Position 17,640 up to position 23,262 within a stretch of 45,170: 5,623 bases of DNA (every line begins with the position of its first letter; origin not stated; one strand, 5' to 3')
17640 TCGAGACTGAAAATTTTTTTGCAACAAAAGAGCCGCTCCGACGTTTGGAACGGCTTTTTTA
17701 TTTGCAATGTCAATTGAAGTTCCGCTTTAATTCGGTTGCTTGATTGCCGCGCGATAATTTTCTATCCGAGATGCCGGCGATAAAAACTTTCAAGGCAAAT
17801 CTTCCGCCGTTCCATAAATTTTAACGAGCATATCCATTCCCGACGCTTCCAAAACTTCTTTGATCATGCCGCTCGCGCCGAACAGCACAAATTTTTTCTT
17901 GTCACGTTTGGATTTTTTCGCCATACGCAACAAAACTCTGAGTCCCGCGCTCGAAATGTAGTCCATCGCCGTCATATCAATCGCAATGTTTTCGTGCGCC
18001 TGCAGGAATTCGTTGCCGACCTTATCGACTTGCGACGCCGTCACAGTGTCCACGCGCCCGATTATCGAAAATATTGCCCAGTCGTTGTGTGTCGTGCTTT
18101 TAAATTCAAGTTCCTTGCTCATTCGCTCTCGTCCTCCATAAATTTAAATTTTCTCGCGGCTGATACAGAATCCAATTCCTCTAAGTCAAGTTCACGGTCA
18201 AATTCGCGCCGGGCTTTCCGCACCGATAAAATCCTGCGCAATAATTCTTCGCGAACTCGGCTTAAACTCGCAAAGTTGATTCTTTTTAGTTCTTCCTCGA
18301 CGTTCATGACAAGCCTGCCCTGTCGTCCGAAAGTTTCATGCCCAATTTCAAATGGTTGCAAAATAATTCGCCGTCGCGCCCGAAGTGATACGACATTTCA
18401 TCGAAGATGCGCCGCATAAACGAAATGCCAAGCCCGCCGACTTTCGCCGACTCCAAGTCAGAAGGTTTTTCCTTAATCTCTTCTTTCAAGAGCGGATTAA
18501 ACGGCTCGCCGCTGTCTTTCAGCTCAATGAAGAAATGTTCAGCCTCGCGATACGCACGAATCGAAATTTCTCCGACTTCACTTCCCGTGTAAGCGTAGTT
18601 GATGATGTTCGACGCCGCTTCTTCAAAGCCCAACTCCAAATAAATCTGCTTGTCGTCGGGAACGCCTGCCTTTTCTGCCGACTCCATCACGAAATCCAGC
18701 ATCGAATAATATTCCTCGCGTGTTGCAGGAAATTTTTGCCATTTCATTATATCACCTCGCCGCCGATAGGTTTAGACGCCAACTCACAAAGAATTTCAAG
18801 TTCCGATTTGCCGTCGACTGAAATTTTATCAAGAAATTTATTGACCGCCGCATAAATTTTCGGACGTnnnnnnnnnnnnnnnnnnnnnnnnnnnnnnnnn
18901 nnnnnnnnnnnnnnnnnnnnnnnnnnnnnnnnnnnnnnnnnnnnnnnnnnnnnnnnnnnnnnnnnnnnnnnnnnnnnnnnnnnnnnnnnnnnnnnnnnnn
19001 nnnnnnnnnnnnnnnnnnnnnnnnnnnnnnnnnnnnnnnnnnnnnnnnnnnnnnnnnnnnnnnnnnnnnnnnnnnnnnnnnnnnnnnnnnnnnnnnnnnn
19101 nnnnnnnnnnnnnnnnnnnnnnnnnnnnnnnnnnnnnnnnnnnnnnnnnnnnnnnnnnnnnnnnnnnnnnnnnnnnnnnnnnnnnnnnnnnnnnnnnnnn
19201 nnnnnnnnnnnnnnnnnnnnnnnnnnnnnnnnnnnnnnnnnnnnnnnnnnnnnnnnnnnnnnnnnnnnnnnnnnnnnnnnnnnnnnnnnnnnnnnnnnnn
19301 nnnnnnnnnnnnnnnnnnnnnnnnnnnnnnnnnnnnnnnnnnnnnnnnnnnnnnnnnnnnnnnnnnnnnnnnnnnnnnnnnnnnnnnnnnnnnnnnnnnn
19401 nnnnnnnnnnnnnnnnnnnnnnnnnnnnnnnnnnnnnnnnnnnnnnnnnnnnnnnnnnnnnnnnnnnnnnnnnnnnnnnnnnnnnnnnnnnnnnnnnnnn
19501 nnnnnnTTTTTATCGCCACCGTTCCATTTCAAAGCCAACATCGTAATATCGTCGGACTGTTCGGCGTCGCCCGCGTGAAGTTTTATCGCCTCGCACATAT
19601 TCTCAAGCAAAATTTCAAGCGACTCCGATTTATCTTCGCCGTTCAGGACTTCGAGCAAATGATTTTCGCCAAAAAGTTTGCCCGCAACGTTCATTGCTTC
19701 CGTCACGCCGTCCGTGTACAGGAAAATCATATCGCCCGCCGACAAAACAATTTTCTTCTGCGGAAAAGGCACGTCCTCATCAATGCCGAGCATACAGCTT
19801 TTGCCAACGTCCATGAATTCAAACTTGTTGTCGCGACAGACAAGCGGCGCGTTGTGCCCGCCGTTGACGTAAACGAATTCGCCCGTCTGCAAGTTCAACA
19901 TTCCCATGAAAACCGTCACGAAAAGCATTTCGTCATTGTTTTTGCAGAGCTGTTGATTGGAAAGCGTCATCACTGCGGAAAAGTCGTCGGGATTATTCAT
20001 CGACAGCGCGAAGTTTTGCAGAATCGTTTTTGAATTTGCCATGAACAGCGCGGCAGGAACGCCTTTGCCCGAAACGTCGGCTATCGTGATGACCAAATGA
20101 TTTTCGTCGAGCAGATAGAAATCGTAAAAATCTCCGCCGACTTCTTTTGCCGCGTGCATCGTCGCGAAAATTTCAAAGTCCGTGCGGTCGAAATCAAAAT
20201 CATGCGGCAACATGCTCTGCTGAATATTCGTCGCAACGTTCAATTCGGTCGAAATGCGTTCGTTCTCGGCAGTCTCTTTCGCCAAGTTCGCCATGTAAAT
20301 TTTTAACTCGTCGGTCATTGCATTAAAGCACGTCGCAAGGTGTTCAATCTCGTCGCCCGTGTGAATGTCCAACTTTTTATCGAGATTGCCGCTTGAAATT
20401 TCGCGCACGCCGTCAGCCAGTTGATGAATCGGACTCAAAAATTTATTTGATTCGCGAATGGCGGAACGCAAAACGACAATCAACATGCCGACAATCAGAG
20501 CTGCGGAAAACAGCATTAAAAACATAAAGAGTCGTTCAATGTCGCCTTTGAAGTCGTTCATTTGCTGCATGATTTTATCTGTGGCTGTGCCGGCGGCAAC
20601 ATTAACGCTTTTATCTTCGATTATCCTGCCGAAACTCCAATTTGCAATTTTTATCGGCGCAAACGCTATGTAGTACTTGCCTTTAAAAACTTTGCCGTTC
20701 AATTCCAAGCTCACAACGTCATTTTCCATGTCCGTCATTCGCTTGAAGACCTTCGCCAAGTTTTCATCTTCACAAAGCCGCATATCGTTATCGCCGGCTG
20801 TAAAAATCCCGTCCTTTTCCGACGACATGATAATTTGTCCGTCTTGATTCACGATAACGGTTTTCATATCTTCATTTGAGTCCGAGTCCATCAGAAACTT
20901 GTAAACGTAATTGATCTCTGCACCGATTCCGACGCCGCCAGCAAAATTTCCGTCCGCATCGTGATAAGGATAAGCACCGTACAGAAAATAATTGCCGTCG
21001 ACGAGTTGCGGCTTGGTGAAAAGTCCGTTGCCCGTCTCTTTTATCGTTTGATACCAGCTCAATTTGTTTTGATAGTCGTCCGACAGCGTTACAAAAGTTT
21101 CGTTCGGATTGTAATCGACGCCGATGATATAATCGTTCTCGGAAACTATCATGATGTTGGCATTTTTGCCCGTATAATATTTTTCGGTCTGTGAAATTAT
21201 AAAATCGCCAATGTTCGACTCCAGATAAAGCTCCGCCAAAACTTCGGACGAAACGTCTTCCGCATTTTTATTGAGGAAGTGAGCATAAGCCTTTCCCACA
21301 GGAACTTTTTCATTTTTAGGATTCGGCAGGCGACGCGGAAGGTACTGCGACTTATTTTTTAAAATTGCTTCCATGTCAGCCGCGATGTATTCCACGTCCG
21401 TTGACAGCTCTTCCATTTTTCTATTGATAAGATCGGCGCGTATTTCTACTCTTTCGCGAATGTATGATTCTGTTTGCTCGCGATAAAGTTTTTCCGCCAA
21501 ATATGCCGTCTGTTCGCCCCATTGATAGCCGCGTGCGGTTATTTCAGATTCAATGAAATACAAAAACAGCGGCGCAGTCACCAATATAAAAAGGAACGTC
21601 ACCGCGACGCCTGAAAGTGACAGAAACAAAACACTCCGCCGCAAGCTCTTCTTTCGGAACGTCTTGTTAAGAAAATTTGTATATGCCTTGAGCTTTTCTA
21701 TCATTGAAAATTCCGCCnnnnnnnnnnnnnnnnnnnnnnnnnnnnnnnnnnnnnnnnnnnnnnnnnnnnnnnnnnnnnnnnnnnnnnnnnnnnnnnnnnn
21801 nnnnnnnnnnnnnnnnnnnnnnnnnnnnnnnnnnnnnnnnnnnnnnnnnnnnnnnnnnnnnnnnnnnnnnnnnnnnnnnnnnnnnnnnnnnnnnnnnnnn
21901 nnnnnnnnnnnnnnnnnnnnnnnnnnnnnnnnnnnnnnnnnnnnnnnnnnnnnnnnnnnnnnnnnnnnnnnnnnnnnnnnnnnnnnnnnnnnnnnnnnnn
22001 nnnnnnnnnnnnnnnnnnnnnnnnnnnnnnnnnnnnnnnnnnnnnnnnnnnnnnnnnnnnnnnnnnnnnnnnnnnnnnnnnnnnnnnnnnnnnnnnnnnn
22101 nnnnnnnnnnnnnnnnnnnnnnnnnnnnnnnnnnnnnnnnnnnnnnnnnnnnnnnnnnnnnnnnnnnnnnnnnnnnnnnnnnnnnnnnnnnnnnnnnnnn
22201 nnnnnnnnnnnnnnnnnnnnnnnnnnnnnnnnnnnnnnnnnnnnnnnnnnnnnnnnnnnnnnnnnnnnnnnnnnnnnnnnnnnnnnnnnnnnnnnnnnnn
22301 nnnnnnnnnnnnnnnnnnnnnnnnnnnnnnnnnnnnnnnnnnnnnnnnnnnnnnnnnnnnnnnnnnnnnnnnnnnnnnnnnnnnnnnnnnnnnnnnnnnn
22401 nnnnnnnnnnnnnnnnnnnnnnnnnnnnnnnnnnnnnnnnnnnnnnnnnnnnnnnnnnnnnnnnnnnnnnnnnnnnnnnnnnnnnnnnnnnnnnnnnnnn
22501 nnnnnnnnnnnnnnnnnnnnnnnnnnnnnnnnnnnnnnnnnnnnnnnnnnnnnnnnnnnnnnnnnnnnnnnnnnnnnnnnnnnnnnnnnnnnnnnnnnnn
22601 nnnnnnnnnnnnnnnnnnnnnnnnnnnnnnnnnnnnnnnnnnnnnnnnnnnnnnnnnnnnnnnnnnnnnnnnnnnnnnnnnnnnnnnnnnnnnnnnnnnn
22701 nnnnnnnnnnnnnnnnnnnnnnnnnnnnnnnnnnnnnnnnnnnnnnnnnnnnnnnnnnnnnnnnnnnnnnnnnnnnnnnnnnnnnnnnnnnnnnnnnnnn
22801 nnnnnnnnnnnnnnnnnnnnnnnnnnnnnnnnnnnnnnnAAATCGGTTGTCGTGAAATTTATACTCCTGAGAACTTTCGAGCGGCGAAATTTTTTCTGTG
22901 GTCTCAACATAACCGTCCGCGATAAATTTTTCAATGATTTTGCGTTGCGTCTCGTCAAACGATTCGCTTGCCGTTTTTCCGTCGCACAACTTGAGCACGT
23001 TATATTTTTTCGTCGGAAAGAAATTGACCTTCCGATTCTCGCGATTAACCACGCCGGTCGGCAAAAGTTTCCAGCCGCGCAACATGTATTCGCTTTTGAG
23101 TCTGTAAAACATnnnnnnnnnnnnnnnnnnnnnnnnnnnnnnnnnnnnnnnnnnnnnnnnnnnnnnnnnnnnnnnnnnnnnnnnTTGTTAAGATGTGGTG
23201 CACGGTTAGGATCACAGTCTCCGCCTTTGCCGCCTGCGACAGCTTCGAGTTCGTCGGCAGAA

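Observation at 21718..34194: Candidate lipidated, radical-SAM-modified RiPP pathway: Nif11-leader precursor, rSAM/SPASM, divergent GNAT-ACP-KS-KS' arm, and NHLM-type export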

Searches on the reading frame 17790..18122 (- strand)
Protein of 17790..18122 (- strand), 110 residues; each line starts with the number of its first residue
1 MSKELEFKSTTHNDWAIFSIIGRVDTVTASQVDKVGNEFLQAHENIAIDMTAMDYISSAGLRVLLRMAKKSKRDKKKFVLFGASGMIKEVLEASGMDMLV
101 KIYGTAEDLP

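Call 80: search_protein_families(library=ncbifam, proteins=[window:17790-18122:-], max_evalue=0.01)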
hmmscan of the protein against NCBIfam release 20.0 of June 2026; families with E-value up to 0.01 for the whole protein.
window:17790-18122:- (110 aa): 5 families
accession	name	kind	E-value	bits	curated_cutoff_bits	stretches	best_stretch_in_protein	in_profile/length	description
TIGR00377.1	ant_ant_sig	superfamily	4.1e-19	68.5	53.45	1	4-107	2-107/108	anti-sigma factor antagonist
TIGR02886.1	spore_II_AA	equivalog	2.7e-09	37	114.75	1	11-106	5-102/106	anti-sigma F factor antagonist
NF033618.0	mlaB_1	equivalog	5.1e-05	23.6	90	1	21-90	15-82/94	lipid asymmetry maintenance protein MlaB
NF002134.0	PRK00971.1-4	equivalog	0.00078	18.3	557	1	10-98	324-412/429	glutaminase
NF047705.1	slr1659_superfam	superfamily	0.01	16.2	100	0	37-77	41-82/111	slr1659 superfamily regulator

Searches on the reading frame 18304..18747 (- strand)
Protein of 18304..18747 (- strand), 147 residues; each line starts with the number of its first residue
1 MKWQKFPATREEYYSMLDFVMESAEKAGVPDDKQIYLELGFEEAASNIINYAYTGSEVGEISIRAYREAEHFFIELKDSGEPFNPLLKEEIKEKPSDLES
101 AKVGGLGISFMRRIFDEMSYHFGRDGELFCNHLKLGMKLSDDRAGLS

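Call 80: search_protein_families(library=ncbifam, proteins=[window:18304-18747:-], max_evalue=0.01)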
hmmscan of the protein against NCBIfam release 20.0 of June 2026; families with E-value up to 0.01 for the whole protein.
window:18304-18747:- (147 aa): 4 families
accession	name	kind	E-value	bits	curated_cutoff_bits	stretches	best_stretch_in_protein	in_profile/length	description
NF003144.0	PRK04069.1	equivalog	9.5e-09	34.8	145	1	12-119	17-128/161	anti-sigma B factor RsbW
TIGR01924.1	rsbW_low_gc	equivalog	5.6e-06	25.9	155.05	1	10-119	15-128/159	anti-sigma B factor RsbW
TIGR01925.2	spIIAB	equivalog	0.00021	21.2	135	1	42-119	43-119/137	anti-sigma F factor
NF041045.1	RsbA_anti_sig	subfamily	0.0036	16.6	210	1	16-126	194-295/303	anti-sigma factor RsbA family regulatory protein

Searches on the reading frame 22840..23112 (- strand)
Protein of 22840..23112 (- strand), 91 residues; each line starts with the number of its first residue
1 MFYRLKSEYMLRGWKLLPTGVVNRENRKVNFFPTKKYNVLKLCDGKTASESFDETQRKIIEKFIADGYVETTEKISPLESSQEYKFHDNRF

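Call 104: search_protein_families(library=pfam, proteins=[window:22840-23112:-], max_evalue=10)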
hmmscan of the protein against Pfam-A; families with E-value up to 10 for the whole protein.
window:22840-23112:- (91 aa): 0 families
